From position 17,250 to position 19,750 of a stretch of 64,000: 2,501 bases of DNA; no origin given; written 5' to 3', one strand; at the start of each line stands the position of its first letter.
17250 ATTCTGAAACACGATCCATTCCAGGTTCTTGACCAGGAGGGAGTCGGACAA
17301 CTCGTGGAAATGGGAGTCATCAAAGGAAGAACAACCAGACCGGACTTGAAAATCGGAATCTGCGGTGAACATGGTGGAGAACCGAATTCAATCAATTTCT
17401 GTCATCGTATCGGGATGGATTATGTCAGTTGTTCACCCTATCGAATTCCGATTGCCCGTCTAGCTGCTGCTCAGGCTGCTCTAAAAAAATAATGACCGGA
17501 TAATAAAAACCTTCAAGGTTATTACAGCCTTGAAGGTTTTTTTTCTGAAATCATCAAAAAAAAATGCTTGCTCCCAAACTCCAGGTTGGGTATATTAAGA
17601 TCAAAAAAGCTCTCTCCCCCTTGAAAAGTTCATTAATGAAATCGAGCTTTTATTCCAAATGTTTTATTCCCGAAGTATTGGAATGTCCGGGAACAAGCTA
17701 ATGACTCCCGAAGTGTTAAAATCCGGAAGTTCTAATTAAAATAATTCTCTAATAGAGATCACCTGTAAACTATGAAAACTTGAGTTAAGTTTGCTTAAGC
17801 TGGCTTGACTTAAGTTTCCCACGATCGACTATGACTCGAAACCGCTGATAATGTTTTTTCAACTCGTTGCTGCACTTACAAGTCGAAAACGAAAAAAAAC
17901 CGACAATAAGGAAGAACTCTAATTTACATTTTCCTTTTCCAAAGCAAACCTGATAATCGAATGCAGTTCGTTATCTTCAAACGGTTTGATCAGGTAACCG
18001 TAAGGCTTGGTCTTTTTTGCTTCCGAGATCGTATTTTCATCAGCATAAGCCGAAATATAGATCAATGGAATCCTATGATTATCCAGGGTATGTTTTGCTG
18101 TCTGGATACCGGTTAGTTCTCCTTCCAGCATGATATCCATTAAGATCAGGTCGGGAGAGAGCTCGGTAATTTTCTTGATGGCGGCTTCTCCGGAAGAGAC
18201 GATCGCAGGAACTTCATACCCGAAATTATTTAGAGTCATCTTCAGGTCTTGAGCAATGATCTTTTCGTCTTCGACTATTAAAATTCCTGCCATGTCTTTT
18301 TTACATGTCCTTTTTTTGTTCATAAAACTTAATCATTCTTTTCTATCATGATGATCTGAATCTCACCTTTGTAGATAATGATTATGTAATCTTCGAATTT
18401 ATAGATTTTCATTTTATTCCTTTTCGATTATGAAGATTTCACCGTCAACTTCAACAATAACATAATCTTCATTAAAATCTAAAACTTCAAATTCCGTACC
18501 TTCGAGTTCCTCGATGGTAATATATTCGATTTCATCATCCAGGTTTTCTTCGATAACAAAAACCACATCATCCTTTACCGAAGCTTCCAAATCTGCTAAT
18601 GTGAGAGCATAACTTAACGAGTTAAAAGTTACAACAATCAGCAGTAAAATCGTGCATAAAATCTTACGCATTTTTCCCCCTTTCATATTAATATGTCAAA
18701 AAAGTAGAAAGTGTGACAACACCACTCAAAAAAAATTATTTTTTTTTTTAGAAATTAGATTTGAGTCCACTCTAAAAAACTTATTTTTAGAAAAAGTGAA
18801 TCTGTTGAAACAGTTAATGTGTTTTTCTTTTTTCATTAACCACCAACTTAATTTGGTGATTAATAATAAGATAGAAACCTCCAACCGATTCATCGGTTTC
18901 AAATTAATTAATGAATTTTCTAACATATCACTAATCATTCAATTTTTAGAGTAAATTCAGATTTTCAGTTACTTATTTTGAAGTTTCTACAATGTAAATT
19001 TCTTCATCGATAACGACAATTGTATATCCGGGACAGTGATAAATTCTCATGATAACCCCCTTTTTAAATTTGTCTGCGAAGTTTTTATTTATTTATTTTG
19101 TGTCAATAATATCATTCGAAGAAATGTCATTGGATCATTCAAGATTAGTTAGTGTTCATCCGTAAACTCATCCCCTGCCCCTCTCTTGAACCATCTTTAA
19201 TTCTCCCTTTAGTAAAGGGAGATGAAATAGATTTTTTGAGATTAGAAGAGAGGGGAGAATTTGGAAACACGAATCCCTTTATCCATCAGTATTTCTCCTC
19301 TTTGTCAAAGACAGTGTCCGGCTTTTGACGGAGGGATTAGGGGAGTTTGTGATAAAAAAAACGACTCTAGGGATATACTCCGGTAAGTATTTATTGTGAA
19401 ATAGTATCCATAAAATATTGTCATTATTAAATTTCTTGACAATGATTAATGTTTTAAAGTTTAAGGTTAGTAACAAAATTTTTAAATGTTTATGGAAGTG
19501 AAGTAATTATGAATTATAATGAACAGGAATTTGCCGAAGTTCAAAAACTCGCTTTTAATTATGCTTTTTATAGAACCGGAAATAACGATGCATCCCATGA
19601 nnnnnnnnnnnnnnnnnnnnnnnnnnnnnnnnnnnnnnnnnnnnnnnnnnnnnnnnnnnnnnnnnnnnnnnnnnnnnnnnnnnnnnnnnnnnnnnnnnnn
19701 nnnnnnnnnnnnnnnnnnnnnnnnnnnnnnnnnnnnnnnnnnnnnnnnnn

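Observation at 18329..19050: Family of four small ORFs sharing a beta-hairpin-like motif ([DG]Y-x-I-[IV]-x3-[GE]-[EK]-I-[YFQ]-[IV]-[IV]); two are below ORF-caller thresholds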

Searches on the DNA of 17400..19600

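Call 69: search_rna_families(source=window, start=17400, end=19600, threshold=evalue, max_evalue=1)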
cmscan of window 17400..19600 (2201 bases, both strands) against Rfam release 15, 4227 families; matches with E-value up to 1: 3.
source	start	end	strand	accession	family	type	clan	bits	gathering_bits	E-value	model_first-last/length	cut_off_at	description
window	17469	17561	-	RF01181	snR77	Gene; snRNA; snoRNA; CD-box;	CL00057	25.3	50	0.78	1-83/83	no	Small nucleolar RNA snR77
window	18819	18880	+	RF03813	MIR8041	Gene; miRNA;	-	21.5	80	0.41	1-71/71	no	MIR8041 microRNA precursor family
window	18480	18586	-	RF00002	5_8S_rRNA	Gene; rRNA;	CL00112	15.3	42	0.43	1-154/154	no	5.8S ribosomal RNA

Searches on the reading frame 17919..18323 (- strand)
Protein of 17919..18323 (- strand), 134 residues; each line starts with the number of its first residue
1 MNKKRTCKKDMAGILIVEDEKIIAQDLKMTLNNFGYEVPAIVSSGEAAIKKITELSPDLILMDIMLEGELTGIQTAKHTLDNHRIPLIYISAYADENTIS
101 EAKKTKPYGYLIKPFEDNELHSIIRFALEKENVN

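Call 4: search_protein_families(library=pfam, proteins=[window:17919-18323:-], max_evalue=1)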
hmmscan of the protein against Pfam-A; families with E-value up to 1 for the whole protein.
window:17919-18323:- (134 aa): 2 families
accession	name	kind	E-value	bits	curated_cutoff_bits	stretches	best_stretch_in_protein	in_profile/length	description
PF00072.30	Response_reg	-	3.6e-21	75.8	30.2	1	14-125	1-111/111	Response regulator receiver domain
PF06490.17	FleQ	-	0.066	14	22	1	14-128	2-107/108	Flagellar regulatory protein FleQ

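Call 63: search_protein_families(library=ncbifam, proteins=[window:17919-18323:-], max_evalue=0.1)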
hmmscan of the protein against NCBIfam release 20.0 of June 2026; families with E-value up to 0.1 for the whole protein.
window:17919-18323:- (134 aa): 95 families (the best 25 are shown)
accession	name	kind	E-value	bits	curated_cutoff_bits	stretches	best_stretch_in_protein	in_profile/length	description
NF006623.1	PRK09191.1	subfamily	1.3e-23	84.1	240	1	11-128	137-252/258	PhyR family response regulator anti-anti-sigma factor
NF041733.1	resp_reg_CseB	equivalog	1.3e-17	63.9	350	1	14-131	3-118/228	two-component system response regulator CseB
NF008469.0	PRK11361.1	equivalog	1.6e-17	63.3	714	1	12-130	5-122/461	acetoacetate metabolism transcriptional regulator AtoC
NF040689.1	MtrAB_MtrA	equivalog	7e-17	61.5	300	1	14-130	1-115/219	MtrAB system response regulator MtrA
TIGR02154.1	PhoB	equivalog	3e-16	59.4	296.2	1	13-128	4-120/226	phosphate regulon transcriptional regulator PhoB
NF040534.1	resp_reg_YycF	equivalog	1.4e-15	57.2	340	1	14-130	3-117/231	response regulator YycF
NF045944.1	ResRegRpaBCyano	equivalog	6e-15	55.2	330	1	15-130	1-114/229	response regulator transcription factor RpaB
NF053854.1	RespRegPhoBBctds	equivalog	9.6e-15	54.5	270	1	14-130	1-117/225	two-component system response regulator PhoB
NF051870.1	NAssimRespRegNtrX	equivalog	1.9e-13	50.2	600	1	12-132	2-123/452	nitrogen assimilation response regulator NtrX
NF007689.0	PRK10365.1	equivalog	3.3e-13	49.2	760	1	9-128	3-121/441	sigma-54-dependent response regulator transcription factor ZraR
NF009971.0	PRK13435.1-2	subfamily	2e-12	47.1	151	1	14-122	3-107/141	response regulator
NF008296.0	PRK11083.1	equivalog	2.4e-12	46.8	273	1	11-130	3-120/228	two-component system response regulator CreB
NF008199.0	PRK10955.1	equivalog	5e-12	46.2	341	1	11-132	1-119/232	envelope stress response regulator transcription factor CpxR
NF041946.1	LuxO_transreg_Vib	equivalog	6e-12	45.1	800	1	16-131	1-115/463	quorum-sensing sigma-54 dependent transcriptional regulator LuxO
NF033120.0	vanR_FM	exception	6.3e-12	45.6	460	1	13-122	5-112/231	vancomycin resistance response regulator transcription factor, VanR-F/VanR-M family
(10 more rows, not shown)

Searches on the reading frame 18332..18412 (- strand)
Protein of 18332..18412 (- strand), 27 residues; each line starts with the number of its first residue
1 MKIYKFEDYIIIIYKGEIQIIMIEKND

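Call 64: list_cluster_members(proteins=[window:18332-18412:-, window:18976-19050:-, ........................, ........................, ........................, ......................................, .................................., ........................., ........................, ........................])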
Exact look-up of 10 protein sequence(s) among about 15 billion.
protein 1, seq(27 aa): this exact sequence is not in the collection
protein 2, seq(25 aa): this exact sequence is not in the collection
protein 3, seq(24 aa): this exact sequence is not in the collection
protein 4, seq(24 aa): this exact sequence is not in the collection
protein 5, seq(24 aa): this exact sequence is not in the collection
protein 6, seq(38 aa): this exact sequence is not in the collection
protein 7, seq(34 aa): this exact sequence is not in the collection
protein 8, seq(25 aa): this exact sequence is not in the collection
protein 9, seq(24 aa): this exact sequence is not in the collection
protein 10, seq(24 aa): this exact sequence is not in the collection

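Call 86: search_protein_families(library=pfam, proteins=[window:18332-18412:-], max_evalue=10)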
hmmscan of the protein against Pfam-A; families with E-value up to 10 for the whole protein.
seq(27 aa): 1 family
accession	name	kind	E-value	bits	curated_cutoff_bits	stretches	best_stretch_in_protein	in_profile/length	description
PF14317.12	YcxB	-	0.024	14.8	23.3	1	2-27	24-48/61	YcxB-like protein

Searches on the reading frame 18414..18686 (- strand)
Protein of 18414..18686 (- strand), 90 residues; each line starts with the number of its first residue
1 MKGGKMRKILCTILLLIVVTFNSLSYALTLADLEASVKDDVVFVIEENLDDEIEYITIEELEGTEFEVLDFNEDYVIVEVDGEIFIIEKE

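Call 4: search_protein_families(library=pfam, proteins=[window:18414-18686:-], max_evalue=1)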
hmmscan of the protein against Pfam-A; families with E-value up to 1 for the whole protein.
window:18414-18686:- (90 aa): 1 family
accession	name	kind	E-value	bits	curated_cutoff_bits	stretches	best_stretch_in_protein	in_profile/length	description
PF08139.17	LPAM_1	-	0.32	12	20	1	6-20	1-15/18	Prokaryotic membrane lipoprotein lipid attachment site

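Call 36: find_homologous_proteins(query=A5, max_evalue=1)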
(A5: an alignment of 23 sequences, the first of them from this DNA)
Query A5 (23 sequences) (85 aa, profile of the alignment): 53 proteins with E <= 1 among 630 candidates.
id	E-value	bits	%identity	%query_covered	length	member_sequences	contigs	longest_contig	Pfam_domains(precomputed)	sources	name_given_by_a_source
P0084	3.5e-31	125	42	99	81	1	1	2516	-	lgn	-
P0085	2.2e-30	122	38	96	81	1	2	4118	-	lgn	-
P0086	7.2e-30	121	38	99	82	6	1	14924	-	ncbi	-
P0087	1.3e-29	120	36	99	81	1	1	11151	-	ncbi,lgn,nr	ncbi:MAG: hypothetical protein U9P73_07485 [Candidatus Cloacimonadota bacterium]|nr:hypothetical pro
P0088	2.9e-29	119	40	96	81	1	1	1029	-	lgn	-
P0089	7.1e-29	118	42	99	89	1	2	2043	-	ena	-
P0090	9.9e-29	117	44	95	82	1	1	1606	-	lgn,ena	-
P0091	1.0e-28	117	42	99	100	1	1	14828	-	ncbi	-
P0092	1.8e-28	116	44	95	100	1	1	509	-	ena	-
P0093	2.4e-28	116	36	99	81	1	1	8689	-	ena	-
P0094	2.7e-28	116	36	96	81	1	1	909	-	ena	-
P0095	2.7e-28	116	38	96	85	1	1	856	-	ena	-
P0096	4.5e-28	115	43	99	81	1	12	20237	-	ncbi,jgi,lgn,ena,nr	ncbi:MAG: hypothetical protein HOD64_07715 [Candidatus Cloacimonetes bacterium]|nr:hypothetical prot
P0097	5.2e-28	115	43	99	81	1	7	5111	-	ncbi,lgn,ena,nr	ncbi:MAG: hypothetical protein HOK80_09880 [Candidatus Cloacimonetes bacterium]|nr:hypothetical prot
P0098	5.3e-28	115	43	99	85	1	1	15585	-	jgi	jgi:hypothetical protein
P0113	3.8e-22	96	100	100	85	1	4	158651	-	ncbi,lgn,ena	-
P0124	3.7e-11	61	36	59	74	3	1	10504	-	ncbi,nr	ncbi:MAG: hypothetical protein DRZ79_00150 [Candidatus Cloacimonadota bacterium]|nr:MAG: hypothetica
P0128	8.0e-9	53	50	40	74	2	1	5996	-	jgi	jgi:hypothetical protein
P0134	1.5e-3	36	26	95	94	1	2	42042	-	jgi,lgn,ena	-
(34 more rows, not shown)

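Call 45: predict_structure(alignment_id=A6)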
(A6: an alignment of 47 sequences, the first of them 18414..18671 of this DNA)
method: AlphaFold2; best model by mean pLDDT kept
length: 85 residues; sequences in the alignment: 47
mean_pLDDT: 66.2   pTM: 0.30
mean pLDDT of the five models: 66.2, 63.9, 63.7, 61.2, 58.3
residues with pLDDT >= 90: 0; 70-90: 33; 50-70: 51; < 50: 1
segments of 3 or more residues with pLDDT < 50: none
pLDDT, mean of each block of 10 residues (from residue 1): 72 81 64 60 54 57 69 71 67
secondary structure, 60 per line:
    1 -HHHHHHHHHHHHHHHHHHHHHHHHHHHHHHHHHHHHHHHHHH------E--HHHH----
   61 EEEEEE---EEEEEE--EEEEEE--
elements in order: H2-43 H53-56 E61-66 E70-75 E78-83

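Call 52: find_encoding_contigs(protein=P0124, flank=4000, max_places=2)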
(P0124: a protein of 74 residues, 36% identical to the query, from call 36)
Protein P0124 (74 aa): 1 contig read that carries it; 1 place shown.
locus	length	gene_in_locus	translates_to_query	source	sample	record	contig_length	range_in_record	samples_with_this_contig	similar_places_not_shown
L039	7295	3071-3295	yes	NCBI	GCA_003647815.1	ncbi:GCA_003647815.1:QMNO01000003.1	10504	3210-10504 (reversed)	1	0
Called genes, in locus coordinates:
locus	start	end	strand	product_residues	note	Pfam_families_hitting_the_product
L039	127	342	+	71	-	PF00313:CSD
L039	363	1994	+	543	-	PF06018:CodY (faint), PF08448:PAS_4 (faint), PF13426:PAS_9 (weak), PF01590:GAF (weak), PF13185:GAF_2, PF13492:GAF_3, PF14689:SPOB_a (weak), PF02518:HATPase_c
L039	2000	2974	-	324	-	-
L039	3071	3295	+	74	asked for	-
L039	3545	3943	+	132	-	PF00072:Response_reg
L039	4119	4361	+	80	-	-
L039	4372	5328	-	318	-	-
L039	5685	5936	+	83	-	-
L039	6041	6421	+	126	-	PF00072:Response_reg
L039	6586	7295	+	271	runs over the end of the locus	PF03618:Kinase-PPPase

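Call 53: find_encoding_contigs(protein=P0128, flank=4000, max_places=2)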
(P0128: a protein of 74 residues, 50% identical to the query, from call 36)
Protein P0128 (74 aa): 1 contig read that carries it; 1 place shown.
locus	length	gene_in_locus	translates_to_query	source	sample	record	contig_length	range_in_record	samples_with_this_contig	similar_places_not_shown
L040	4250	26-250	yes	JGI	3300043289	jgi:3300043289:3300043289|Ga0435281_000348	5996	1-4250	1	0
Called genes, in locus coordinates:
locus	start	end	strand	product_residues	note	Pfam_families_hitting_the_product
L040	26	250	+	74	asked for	-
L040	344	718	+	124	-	PF00072:Response_reg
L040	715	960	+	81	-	-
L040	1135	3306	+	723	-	PF13860:FlgD_ig (weak), PF18962:Por_Secre_tail (weak)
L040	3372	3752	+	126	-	-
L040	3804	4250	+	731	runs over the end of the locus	?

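Call 62: search_protein_families(library=pfam, proteins=[L039:363-1994:+], max_evalue=0.01)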
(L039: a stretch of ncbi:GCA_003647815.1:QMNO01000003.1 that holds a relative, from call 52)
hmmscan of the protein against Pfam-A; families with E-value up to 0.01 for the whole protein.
L039:363-1994:+ (543 aa): 12 families
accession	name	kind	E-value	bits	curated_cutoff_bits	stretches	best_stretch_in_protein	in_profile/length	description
PF02518.31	HATPase_c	-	2.3e-20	73.5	26.4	1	442-541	5-108/111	Histidine kinase-, DNA gyrase B-, and HSP90-like ATPase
PF13185.12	GAF_2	-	2e-13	51.1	28.6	1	177-315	2-135/136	GAF domain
PF13492.12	GAF_3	-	4.6e-08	34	27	1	179-317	2-129/129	GAF domain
PF01590.32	GAF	-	2.6e-07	31.6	22.4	1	179-315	2-133/133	GAF domain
PF13426.13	PAS_9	-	1.1e-06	29.3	27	1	53-147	4-102/103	PAS domain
PF14689.11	SPOB_a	-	1.2e-06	28.5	28.1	1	335-388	3-55/62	Sensor_kinase_SpoOB-type, alpha-helical domain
PF06018.20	CodY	-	1.8e-05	24.7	29.5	1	187-332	27-169/177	CodY GAF-like domain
PF08448.16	PAS_4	-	2.2e-05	25.1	23.1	1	53-151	8-110/110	PAS fold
PF13581.12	HATPase_c_2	-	0.0002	21.8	27.4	1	447-524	40-114/127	Histidine kinase-like ATPase domain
PF13589.12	HATPase_c_3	-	0.00036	21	25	1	447-490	7-51/137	Histidine kinase-, DNA gyrase B-, and HSP90-like ATPase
PF00512.31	HisKA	-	0.00077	19.9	26.9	1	350-400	7-61/66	His Kinase A (phospho-acceptor) domain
PF00989.32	PAS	-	0.0032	17.9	22.6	1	42-144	3-111/113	PAS fold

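Call 63: search_protein_families(library=ncbifam, proteins=[window:18414-18671:-], max_evalue=0.1)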
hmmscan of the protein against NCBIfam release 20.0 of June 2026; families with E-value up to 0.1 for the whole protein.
window:18414-18671:- (85 aa): 1 family
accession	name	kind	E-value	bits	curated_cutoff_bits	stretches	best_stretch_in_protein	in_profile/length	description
NF042957.1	phage_res_AbiGI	equivalog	0.04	13.3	300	1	36-77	137-178/249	abortive phage resistance protein AbiGI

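Call 85: find_encoding_contigs(protein=P0113, flank=2500, max_places=4)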
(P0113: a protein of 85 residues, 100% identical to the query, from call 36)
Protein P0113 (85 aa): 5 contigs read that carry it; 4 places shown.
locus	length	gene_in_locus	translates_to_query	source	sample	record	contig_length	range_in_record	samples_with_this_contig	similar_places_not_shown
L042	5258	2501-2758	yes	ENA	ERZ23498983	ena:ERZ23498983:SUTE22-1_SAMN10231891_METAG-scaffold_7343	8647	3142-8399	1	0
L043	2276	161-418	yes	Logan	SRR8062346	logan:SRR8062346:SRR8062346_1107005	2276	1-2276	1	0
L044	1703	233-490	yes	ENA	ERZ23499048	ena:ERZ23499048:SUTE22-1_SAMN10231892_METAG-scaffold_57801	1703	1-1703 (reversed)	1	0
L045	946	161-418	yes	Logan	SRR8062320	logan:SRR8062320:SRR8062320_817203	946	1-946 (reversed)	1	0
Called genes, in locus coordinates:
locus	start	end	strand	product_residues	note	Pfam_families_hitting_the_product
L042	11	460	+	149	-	-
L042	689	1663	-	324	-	-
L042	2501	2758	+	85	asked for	-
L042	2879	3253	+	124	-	PF00072:Response_reg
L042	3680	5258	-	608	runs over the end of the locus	?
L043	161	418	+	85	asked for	-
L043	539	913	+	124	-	PF00072:Response_reg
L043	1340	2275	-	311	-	?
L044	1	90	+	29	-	?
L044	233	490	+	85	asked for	-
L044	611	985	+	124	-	PF00072:Response_reg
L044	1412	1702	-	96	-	?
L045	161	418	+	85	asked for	-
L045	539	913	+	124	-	PF00072:Response_reg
